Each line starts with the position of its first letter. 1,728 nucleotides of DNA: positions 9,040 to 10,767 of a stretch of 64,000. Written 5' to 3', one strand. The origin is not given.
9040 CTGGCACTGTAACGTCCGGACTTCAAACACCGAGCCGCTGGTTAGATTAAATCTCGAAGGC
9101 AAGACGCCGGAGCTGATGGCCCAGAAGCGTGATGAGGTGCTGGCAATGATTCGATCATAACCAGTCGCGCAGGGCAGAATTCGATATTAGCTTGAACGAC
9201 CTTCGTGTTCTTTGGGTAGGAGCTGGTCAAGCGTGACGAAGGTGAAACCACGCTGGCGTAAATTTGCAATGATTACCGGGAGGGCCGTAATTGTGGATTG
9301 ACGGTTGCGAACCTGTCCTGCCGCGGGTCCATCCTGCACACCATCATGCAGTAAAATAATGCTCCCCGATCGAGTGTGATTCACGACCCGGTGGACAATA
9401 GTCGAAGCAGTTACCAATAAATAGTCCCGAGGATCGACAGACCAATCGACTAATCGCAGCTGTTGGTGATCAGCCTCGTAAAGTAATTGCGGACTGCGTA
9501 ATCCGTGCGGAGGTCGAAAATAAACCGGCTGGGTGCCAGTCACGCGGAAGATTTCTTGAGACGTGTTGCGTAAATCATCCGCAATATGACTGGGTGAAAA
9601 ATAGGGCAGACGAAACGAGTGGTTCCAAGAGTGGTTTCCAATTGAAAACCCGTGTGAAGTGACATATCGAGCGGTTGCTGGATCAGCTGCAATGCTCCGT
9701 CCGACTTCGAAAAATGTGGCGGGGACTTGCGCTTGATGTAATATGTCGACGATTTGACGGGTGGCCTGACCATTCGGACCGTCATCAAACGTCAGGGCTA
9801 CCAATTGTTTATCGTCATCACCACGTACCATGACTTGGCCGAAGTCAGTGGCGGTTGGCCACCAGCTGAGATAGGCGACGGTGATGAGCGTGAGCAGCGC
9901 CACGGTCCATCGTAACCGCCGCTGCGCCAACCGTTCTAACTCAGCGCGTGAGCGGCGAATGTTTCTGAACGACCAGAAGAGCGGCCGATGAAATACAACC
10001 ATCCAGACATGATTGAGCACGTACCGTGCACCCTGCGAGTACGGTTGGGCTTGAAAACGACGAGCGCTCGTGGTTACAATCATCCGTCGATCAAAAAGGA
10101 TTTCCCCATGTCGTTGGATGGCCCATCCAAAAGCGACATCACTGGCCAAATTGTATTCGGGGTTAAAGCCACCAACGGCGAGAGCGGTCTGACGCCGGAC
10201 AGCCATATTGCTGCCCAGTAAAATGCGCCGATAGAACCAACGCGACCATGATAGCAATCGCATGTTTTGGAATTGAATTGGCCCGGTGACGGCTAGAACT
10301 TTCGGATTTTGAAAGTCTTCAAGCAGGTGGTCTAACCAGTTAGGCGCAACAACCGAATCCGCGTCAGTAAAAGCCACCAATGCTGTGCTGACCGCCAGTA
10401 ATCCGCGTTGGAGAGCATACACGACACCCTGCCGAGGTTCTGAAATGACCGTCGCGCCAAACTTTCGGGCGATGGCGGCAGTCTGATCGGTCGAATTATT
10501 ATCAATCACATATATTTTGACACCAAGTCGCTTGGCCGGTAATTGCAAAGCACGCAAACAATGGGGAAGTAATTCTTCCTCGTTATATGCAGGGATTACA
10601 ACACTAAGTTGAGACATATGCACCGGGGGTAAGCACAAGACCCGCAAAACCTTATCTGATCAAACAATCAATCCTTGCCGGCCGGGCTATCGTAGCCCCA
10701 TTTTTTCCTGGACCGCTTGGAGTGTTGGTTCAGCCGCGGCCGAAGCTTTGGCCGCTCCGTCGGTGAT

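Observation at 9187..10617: Single polypeptide fusing a GT2 glycosyltransferase to a CE4 (NodB-type) deacetylase across a TM helix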

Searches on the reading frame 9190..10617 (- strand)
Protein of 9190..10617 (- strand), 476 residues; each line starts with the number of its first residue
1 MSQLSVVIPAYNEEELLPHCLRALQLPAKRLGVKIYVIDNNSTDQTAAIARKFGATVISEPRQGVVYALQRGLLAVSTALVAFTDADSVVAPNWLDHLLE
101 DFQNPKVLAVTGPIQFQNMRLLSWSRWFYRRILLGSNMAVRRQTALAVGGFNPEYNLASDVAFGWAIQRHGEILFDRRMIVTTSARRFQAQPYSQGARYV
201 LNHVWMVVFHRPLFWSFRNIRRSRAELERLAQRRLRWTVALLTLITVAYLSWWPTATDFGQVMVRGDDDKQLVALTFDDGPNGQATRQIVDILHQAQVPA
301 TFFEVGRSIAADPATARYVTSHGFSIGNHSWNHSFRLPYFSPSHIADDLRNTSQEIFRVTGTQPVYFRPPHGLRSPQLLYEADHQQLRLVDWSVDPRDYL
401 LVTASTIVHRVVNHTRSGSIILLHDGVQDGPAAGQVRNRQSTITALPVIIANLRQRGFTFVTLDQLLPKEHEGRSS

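Call 3: search_protein_families(library=pfam, proteins=[window:9190-10617:-], max_evalue=0.01)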
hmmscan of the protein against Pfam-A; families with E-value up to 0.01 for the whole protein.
window:9190-10617:- (476 aa): 5 families
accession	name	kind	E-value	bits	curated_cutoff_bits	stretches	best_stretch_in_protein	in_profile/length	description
PF01522.26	Polysacc_deac_1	-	1.6e-27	96.3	23.1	1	266-388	2-122/124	Polysaccharide deacetylase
PF00535.33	Glycos_transf_2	-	1.5e-24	87.2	23.3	1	5-128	1-130/168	Glycosyl transferase family 2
PF13641.12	Glyco_tranf_2_3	-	3.8e-13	50.4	27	1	4-120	3-129/230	Glycosyltransferase like family 2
PF13506.12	Glyco_transf_21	-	1.9e-07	31.2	21.7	1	66-185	19-156/174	Glycosyl transferase family 21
PF13632.12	Glyco_trans_2_3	-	6.1e-05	23.4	27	1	81-254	2-187/198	Glycosyl transferase family group 2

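Call 4: search_protein_families(library=ncbifam, proteins=[window:9190-10617:-], max_evalue=0.01)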
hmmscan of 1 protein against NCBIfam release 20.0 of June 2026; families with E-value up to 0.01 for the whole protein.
window:9190-10617:- (476 aa): 28 families (the best 25 are shown)
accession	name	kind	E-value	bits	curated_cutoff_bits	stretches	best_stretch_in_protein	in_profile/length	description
TIGR02764.1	spore_ybaN_pdaB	equivalog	5.3e-41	140.5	237.4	1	267-467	2-191/191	polysaccharide deacetylase family sporulation protein PdaB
TIGR04243.1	nodulat_NodB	equivalog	1.6e-39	135.5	240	1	272-463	3-196/197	chitooligosaccharide deacetylase NodB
NF045821.1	PgAcgDacpgdA1_Bac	equivalog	2.2e-31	108.8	400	1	266-467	83-275/282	peptidoglycan-N-acetylglucosamine deacetylase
NF045820.1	PgAcgDacpgdA_Strep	equivalog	4.7e-31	108.1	800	1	267-468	264-449/463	peptidoglycan-N-acetylglucosamine deacetylase PgdA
TIGR02884.1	spore_pdaA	equivalog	3.2e-27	95.7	298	1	264-466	30-223/224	delta-lactam-biosynthetic de-N-acetylase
TIGR02873.1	spore_ylxY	hypoth_equivalog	4e-23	82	391.5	1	263-467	77-267/268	probable sporulation protein, polysaccharide deacetylase family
TIGR04283.1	glyco_like_mftF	equivalog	1.8e-22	80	182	1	4-194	1-195/221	TIGR04283 family arsenosugar biosynthesis glycosyltransferase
TIGR03965.1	mycofact_glyco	equivalog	3.9e-21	75.4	280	1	3-114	75-191/467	mycofactocin biosynthesis glycosyltransferase MftF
NF045822.1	PgAcgDacpgdA2_Bac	equivalog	2.9e-18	66.2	400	1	271-462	70-257/274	peptidoglycan-N-acetylglucosamine deacetylase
NF041875.1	EPS_EpsD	equivalog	8.9e-18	64.8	370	2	4-127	1-131/325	exopolysaccharide biosynthesis glycosyltransferase EpsD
NF038302.1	EPS_HpsE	equivalog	3.6e-16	59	300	1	3-115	2-125/307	hormogonium polysaccharide biosynthesis glycosyltransferase HpsE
NF007482.0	PRK10073.1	equivalog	1e-11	44.5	423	1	2-100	6-108/334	glycosyltransferase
NF010496.0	PRK13915.1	equivalog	1.6e-11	43.8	262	1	3-101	32-141/307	glucosyl-3-phosphoglycerate synthase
TIGR04182.1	glyco_TIGR04182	equivalog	2.8e-11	43.3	325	1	4-112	2-107/293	S-layer glycoprotein N-glycosyltransferase AglJ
TIGR03937.1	PgaC_IcaA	equivalog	4.9e-10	38.9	422.3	1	3-113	46-162/407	poly-beta-1,6-N-acetyl-D-glucosamine synthase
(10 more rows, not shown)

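Call 5: find_homologous_proteins(query=window:9190-10617:-, max_evalue=0.00001)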
Query window:9190-10617:- (476 aa): 2007 proteins with E <= 0.00001 among 8000 candidates; the best 120 are listed.
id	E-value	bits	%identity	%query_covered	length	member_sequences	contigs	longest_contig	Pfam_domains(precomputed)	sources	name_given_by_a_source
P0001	0.0e+0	1082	100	100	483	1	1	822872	PF13641.13,PF01522.27,PF00535.33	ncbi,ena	-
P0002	2.0e-187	642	59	99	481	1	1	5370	PF13641.13,PF01522.27,PF00535.33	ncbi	-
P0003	8.5e-183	626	59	99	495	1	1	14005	PF13641.13,PF01522.27,PF00535.33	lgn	-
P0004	6.7e-178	610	57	97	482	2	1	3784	PF13641.13,PF01522.27,PF00535.33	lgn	-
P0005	1.0e-173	596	57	99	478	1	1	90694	PF13641.13,PF01522.27,PF00535.33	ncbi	-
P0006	2.0e-171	589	55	99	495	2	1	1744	PF13641.13,PF01522.27,PF00535.33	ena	-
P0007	1.4e-170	586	57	98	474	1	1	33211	PF13641.13,PF01522.27,PF00535.33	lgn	-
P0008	6.4e-169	581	55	99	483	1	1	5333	PF13506.14,PF13641.13,PF01522.27,PF00535.33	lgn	-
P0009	1.9e-167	576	55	100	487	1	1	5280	PF13632.13,PF13506.14,PF13641.13,PF01522.27,PF00535.33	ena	-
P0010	1.2e-163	563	59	93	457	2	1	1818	PF13641.13,PF01522.27,PF00535.33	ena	-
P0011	1.2e-162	560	55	98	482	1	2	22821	PF13641.13,PF01522.27,PF00535.33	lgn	-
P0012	7.4e-152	524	50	100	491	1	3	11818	PF13632.13,PF10111.15,PF13641.13,PF01522.27,PF00535.33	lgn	-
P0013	3.0e-149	516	51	100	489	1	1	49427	PF13641.13,PF01522.27,PF00535.33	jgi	jgi:peptidoglycan-N-acetylglucosamine deacetylase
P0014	9.6e-146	504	50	98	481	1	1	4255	PF13632.13,PF13506.14,PF13641.13,PF01522.27,PF00535.33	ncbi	-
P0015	4.0e-145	502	50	99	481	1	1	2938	PF13506.14,PF13641.13,PF01522.27,PF00535.33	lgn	-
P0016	5.2e-145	502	51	99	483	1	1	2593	PF13506.14,PF13641.13,PF01522.27,PF00535.33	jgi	jgi:peptidoglycan/xylan/chitin deacetylase (PgdA/CDA1 family)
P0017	5.9e-145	502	50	100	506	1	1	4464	PF13632.13,PF13506.14,PF13641.13,PF01522.27,PF00535.33,PF12804.14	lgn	-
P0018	8.9e-145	501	51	100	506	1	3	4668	PF13632.13,PF13506.14,PF13641.13,PF01522.27,PF00535.33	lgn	-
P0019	1.5e-144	500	50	98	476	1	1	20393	PF13641.13,PF01522.27,PF00535.33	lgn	-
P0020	2.3e-144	500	51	98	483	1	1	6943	PF13632.13,PF13506.14,PF13641.13,PF01522.27,PF00535.33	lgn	-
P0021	9.7e-144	498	50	100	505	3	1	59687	PF13632.13,PF13506.14,PF13641.13,PF01522.27,PF00535.33,PF12804.14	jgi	jgi:peptidoglycan/xylan/chitin deacetylase (PgdA/CDA1 family)/glycosyltransferase involved in cell w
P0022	4.3e-143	495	50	98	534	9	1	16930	PF13506.14,PF13641.13,PF01522.27,PF00535.33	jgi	-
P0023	2.8e-140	486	50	100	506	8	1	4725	PF13632.13,PF13506.14,PF13641.13,PF01522.27,PF00535.33,PF12804.14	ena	-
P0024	1.2e-139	484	49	98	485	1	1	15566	PF13632.13,PF13641.13,PF01522.27,PF00535.33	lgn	-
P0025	1.8e-139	484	49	100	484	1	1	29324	PF13506.14,PF13641.13,PF01522.27,PF00535.33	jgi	jgi:peptidoglycan-N-acetylglucosamine deacetylase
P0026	6.9e-138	478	47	99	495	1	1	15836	PF13641.13,PF01522.27,PF00535.33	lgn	-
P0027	5.8e-136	472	49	99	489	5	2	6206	PF13632.13,PF13506.14,PF13641.13,PF01522.27,PF00535.33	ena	-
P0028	8.3e-134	465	46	99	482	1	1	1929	PF13641.13,PF01522.27,PF00535.33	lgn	-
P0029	2.7e-99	351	39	97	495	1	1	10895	PF13641.13,PF01522.27,PF00535.33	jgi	jgi:peptidoglycan/xylan/chitin deacetylase (PgdA/CDA1 family)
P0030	1.5e-98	349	38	97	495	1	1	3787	PF13641.13,PF01522.27,PF00535.33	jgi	jgi:peptidoglycan/xylan/chitin deacetylase (PgdA/CDA1 family)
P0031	2.9e-97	344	39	97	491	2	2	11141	PF10111.15,PF13506.14,PF13641.13,PF01522.27,PF00535.33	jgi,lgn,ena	jgi:peptidoglycan/xylan/chitin deacetylase (PgdA/CDA1 family)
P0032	1.3e-96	342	52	64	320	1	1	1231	PF01522.27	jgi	jgi:peptidoglycan/xylan/chitin deacetylase (PgdA/CDA1 family)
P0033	1.1e-94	336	37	98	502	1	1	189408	PF13641.13,PF01522.27,PF00535.33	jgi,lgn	jgi:peptidoglycan/xylan/chitin deacetylase (PgdA/CDA1 family)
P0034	2.3e-94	335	37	97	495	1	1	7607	PF10111.15,PF13641.13,PF01522.27,PF00535.33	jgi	jgi:peptidoglycan/xylan/chitin deacetylase (PgdA/CDA1 family)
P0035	2.6e-94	335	39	97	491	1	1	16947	PF13641.13,PF01522.27,PF00535.33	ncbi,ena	-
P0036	7.9e-93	330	38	99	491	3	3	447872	PF10111.15,PF13506.14,PF13641.13,PF01522.27,PF00535.33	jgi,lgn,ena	jgi:peptidoglycan/xylan/chitin deacetylase (PgdA/CDA1 family)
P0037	1.3e-91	326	37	99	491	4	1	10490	PF13506.14,PF13641.13,PF01522.27,PF00535.33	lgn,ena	-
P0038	7.7e-91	323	37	99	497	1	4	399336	PF13641.13,PF01522.27,PF00535.33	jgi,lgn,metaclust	jgi:peptidoglycan-N-acetylglucosamine deacetylase|metaclust:\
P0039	1.2e-89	319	39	97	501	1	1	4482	PF13641.13,PF01522.27,PF00535.33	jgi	jgi:peptidoglycan/xylan/chitin deacetylase (PgdA/CDA1 family)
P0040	2.9e-87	311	38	97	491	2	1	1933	PF13506.14,PF13641.13,PF01522.27,PF00535.33,PF12804.14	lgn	-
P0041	4.3e-87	311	39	99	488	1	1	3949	PF13506.14,PF13641.13,PF01522.27,PF00535.33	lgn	-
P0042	2.4e-84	302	38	97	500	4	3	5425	PF10111.15,PF13641.13,PF01522.27,PF00535.33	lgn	-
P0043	1.2e-83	299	37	98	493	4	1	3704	PF13632.13,PF10111.15,PF13641.13,PF01522.27,PF00535.33,PF12804.14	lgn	-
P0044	1.6e-83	299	38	98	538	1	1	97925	PF13632.13,PF13641.13,PF01522.27,PF00535.33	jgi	jgi:peptidoglycan-N-acetylglucosamine deacetylase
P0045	4.7e-83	297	38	98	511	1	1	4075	PF13632.13,PF10111.15,PF13641.13,PF01522.27,PF00535.33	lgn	-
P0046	5.0e-83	297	37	98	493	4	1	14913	PF13632.13,PF13641.13,PF01522.27,PF00535.33,PF12804.14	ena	-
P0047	1.6e-81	292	37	98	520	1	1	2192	PF13632.13,PF13641.13,PF01522.27,PF00535.33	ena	-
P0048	2.1e-81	292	36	98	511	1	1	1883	PF13632.13,PF10111.15,PF13641.13,PF01522.27,PF00535.33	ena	-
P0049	1.1e-80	290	36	98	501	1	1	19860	PF13632.13,PF13641.13,PF01522.27,PF00535.33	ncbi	-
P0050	2.1e-80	289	36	98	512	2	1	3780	PF13632.13,PF13641.13,PF01522.27,PF00535.33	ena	-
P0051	2.1e-80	289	36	100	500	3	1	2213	PF10111.15,PF13506.14,PF13641.13,PF03065.21,PF01522.27,PF00535.33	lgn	-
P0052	1.1e-79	286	36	98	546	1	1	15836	PF13632.13,PF13641.13,PF01522.27,PF00535.33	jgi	jgi:peptidoglycan/xylan/chitin deacetylase (PgdA/CDA1 family)/GT2 family glycosyltransferase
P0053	1.6e-79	286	36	98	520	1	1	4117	PF13632.13,PF13641.13,PF01522.27,PF00535.33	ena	-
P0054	2.3e-79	285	36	97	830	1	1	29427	PF13506.14,PF13641.13,PF01522.27,PF00535.33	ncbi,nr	ncbi:MAG: polysaccharide deacetylase family protein [Chitinispirillaceae bacterium]|nr:polysaccharid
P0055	9.6e-79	283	36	98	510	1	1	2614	PF13632.13,PF10111.15,PF13641.13,PF01522.27,PF00535.33,PF12804.14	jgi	-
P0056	1.2e-78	283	36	98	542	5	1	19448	PF13632.13,PF10111.15,PF13641.13,PF01522.27,PF00535.33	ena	-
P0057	1.2e-78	283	37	98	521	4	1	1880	PF13632.13,PF13641.13,PF01522.27,PF00535.33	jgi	-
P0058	1.4e-78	283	37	97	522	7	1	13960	PF13632.13,PF13641.13,PF01522.27,PF00535.33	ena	-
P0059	1.8e-78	282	36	100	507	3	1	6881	PF13632.13,PF10111.15,PF13506.14,PF13641.13,PF01522.27,PF00535.33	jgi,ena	jgi:peptidoglycan/xylan/chitin deacetylase (PgdA/CDA1 family)/GT2 family glycosyltransferase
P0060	3.4e-78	281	35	98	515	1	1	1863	PF13632.13,PF13641.13,PF01522.27,PF00535.33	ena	-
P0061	5.0e-78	281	36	98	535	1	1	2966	PF13632.13,PF13641.13,PF01522.27,PF00535.33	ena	-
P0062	6.7e-78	280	42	48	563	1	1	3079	PF13632.13,PF10111.15,PF13506.14,PF13641.13,PF01522.27,PF00535.33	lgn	-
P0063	7.8e-78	280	34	98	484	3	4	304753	PF13506.14,PF13641.13,PF01522.27,PF00535.33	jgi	jgi:peptidoglycan/xylan/chitin deacetylase (PgdA/CDA1 family)/GT2 family glycosyltransferase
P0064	9.9e-78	280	36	98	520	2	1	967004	PF13632.13,PF13641.13,PF01522.27,PF00535.33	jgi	jgi:peptidoglycan-N-acetylglucosamine deacetylase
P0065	1.0e-77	280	37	98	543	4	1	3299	PF13632.13,PF13641.13,PF01522.27,PF00535.33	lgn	-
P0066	1.7e-77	279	34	98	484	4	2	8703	PF13506.14,PF13641.13,PF01522.27,PF00535.33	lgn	-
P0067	1.7e-77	279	40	46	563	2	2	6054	PF13632.13,PF10111.15,PF13506.14,PF13641.13,PF01522.27,PF00535.33,PF12804.14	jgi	jgi:peptidoglycan/xylan/chitin deacetylase (PgdA/CDA1 family)/glycosyltransferase involved in cell w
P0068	3.8e-77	278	35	98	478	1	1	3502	PF13632.13,PF10111.15,PF13641.13,PF01522.27,PF00535.33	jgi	jgi:peptidoglycan/xylan/chitin deacetylase (PgdA/CDA1 family)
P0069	4.2e-77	278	37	98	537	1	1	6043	PF13632.13,PF13641.13,PF01522.27,PF00535.33,PF12804.14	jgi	jgi:peptidoglycan-N-acetylglucosamine deacetylase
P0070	4.5e-77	278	36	97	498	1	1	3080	PF10111.15,PF13641.13,PF03065.21,PF01522.27,PF00535.33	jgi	jgi:peptidoglycan-N-acetylglucosamine deacetylase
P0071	4.5e-77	278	36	98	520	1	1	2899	PF13632.13,PF13506.14,PF13641.13,PF01522.27,PF00535.33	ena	-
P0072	1.0e-76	277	35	97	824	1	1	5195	PF13641.13,PF01522.27,PF00535.33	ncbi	-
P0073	2.9e-76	275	35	98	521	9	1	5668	PF13632.13,PF13641.13,PF01522.27,PF00535.33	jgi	-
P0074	4.1e-76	275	36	98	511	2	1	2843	PF13632.13,PF10111.15,PF13506.14,PF13641.13,PF01522.27,PF00535.33,PF12804.14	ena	-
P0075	9.0e-76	273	36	98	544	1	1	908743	PF13632.13,PF13641.13,PF01522.27,PF00535.33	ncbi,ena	-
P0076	1.4e-74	270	35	98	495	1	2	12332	PF13632.13,PF10111.15,PF13641.13,PF01522.27,PF00535.33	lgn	-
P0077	2.1e-74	269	34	100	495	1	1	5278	PF13632.13,PF13506.14,PF13641.13,PF01522.27,PF00535.33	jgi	jgi:peptidoglycan/xylan/chitin deacetylase (PgdA/CDA1 family)/glycosyltransferase involved in cell w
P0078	1.0e-73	267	36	98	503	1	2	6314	PF13632.13,PF10111.15,PF13641.13,PF01522.27,PF00535.33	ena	-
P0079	1.1e-73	267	43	45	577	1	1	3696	PF13632.13,PF10111.15,PF13506.14,PF13641.13,PF01522.27,PF00535.33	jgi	jgi:peptidoglycan/xylan/chitin deacetylase (PgdA/CDA1 family)/glycosyltransferase involved in cell w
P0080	1.2e-73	267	44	45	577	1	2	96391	PF13632.13,PF10111.15,PF13506.14,PF13641.13,PF01522.27,PF00535.33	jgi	jgi:peptidoglycan/xylan/chitin deacetylase (PgdA/CDA1 family)/glycosyltransferase involved in cell w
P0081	1.3e-73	266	34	98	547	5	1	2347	PF13632.13,PF13641.13,PF01522.27,PF00535.33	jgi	jgi:peptidoglycan/xylan/chitin deacetylase (PgdA/CDA1 family)/GT2 family glycosyltransferase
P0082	1.3e-73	266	36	98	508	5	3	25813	PF13632.13,PF13641.13,PF01522.27,PF00535.33,PF12804.14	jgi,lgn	jgi:peptidoglycan/xylan/chitin deacetylase (PgdA/CDA1 family)/glycosyltransferase involved in cell w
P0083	1.9e-73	266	36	99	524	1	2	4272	PF13632.13,PF10111.15,PF13641.13,PF01522.27,PF00535.33,PF12804.14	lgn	-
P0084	6.1e-73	264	36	98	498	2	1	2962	PF13632.13,PF13641.13,PF01522.27,PF00535.33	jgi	jgi:peptidoglycan/xylan/chitin deacetylase (PgdA/CDA1 family)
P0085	7.3e-73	264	34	97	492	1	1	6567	PF13632.13,PF13641.13,PF01522.27,PF00535.33,PF12804.14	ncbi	-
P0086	7.9e-73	264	36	98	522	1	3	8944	PF13632.13,PF13641.13,PF01522.27,PF00535.33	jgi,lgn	jgi:peptidoglycan/xylan/chitin deacetylase (PgdA/CDA1 family)/GT2 family glycosyltransferase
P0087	1.2e-72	263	34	98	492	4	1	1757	PF13632.13,PF13641.13,PF01522.27,PF00535.33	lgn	-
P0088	1.6e-72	263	34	98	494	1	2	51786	PF13632.13,PF13641.13,PF01522.27,PF00535.33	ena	-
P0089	1.9e-72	263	34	98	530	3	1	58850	PF13641.13,PF01522.27,PF00535.33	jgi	jgi:peptidoglycan/xylan/chitin deacetylase (PgdA/CDA1 family)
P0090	2.5e-72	262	35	98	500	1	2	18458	PF13641.13,PF01522.27,PF00535.33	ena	-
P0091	5.6e-72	261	61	43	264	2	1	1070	PF01522.27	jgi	jgi:peptidoglycan/xylan/chitin deacetylase (PgdA/CDA1 family)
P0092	1.9e-71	259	36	97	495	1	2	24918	PF13632.13,PF10111.15,PF13506.14,PF13641.13,PF01522.27,PF00535.33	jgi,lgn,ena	-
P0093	3.3e-71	258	36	97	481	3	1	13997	PF13632.13,PF10111.15,PF13506.14,PF13641.13,PF01522.27,PF00535.33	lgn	-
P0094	4.1e-71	258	34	98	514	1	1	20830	PF13641.13,PF01522.27,PF00535.33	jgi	jgi:peptidoglycan/xylan/chitin deacetylase (PgdA/CDA1 family)/glycosyltransferase involved in cell w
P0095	6.9e-71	257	34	98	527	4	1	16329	PF13641.13,PF01522.27,PF00535.33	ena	-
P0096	1.1e-70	257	36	97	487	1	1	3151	PF13641.13,PF01522.27,PF00535.33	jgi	jgi:peptidoglycan/xylan/chitin deacetylase (PgdA/CDA1 family)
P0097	3.1e-70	255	35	98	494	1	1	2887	PF10111.15,PF13641.13,PF01522.27,PF00535.33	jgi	-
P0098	3.2e-70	255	34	97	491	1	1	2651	PF13632.13,PF10111.15,PF13641.13,PF01522.27,PF00535.33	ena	-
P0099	3.4e-70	255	34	98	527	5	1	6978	PF13632.13,PF13641.13,PF01522.27,PF00535.33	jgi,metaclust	metaclust:\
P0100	5.2e-69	251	33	98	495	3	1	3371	PF13632.13,PF10111.15,PF13506.14,PF13641.13,PF01522.27,PF00535.33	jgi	jgi:peptidoglycan/xylan/chitin deacetylase (PgdA/CDA1 family)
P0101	6.4e-69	251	35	97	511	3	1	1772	PF13641.13,PF01522.27,PF00535.33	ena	-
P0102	3.1e-68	249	35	96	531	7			PF13641.13,PF01522.27,PF00535.33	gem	-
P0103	3.3e-68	249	33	97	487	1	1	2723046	PF13632.13,PF10111.15,PF13506.14,PF13641.13,PF01522.27,PF00535.33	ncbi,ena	-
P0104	4.9e-68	248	32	97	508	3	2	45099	PF13632.13,PF13641.13,PF01522.27,PF00535.33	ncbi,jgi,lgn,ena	-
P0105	5.2e-68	248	34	97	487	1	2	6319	PF13632.13,PF10111.15,PF13641.13,PF01522.27,PF00535.33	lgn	-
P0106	8.2e-68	247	34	97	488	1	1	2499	PF13641.13,PF01522.27,PF00535.33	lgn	-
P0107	1.7e-67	246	34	98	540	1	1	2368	PF13632.13,PF13641.13,PF01522.27,PF00535.33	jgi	-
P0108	3.7e-67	245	33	98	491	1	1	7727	PF10111.15,PF13641.13,PF01522.27,PF00535.33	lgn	-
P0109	4.9e-67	245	34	97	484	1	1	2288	PF13641.13,PF01522.27,PF00535.33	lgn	-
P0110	5.8e-67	244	33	98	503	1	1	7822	PF10111.15,PF13641.13,PF01522.27,PF00535.33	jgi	jgi:peptidoglycan-N-acetylglucosamine deacetylase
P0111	9.1e-67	244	33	98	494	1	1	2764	PF10111.15,PF13641.13,PF01522.27,PF00535.33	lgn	-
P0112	1.2e-66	243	36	98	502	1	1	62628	PF01522.27,PF00535.33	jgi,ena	-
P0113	2.9e-66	242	37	45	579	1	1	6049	PF13632.13,PF10111.15,PF13506.14,PF13641.13,PF01522.27,PF00535.33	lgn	-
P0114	3.0e-66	242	35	91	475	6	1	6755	PF13632.13,PF13641.13,PF01522.27,PF00535.33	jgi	-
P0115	3.0e-66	242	33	98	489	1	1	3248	PF13632.13,PF13641.13,PF01522.27,PF00535.33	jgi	jgi:peptidoglycan/xylan/chitin deacetylase (PgdA/CDA1 family)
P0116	4.7e-66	241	33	98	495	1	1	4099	PF13632.13,PF10111.15,PF13506.14,PF13641.13,PF01522.27,PF00535.33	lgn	-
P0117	5.9e-66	241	34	97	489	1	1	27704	PF13632.13,PF13641.13,PF01522.27,PF00535.33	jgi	jgi:peptidoglycan/xylan/chitin deacetylase (PgdA/CDA1 family)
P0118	6.6e-66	241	33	97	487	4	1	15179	PF13632.13,PF10111.15,PF13506.14,PF13641.13,PF01522.27,PF00535.33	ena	-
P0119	8.5e-66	241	35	97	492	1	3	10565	PF13641.13,PF01522.27,PF00535.33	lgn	-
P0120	1.1e-65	240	34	97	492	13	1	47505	PF10111.15,PF13506.14,PF13641.13,PF01522.27,PF00535.33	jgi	jgi:peptidoglycan-N-acetylglucosamine deacetylase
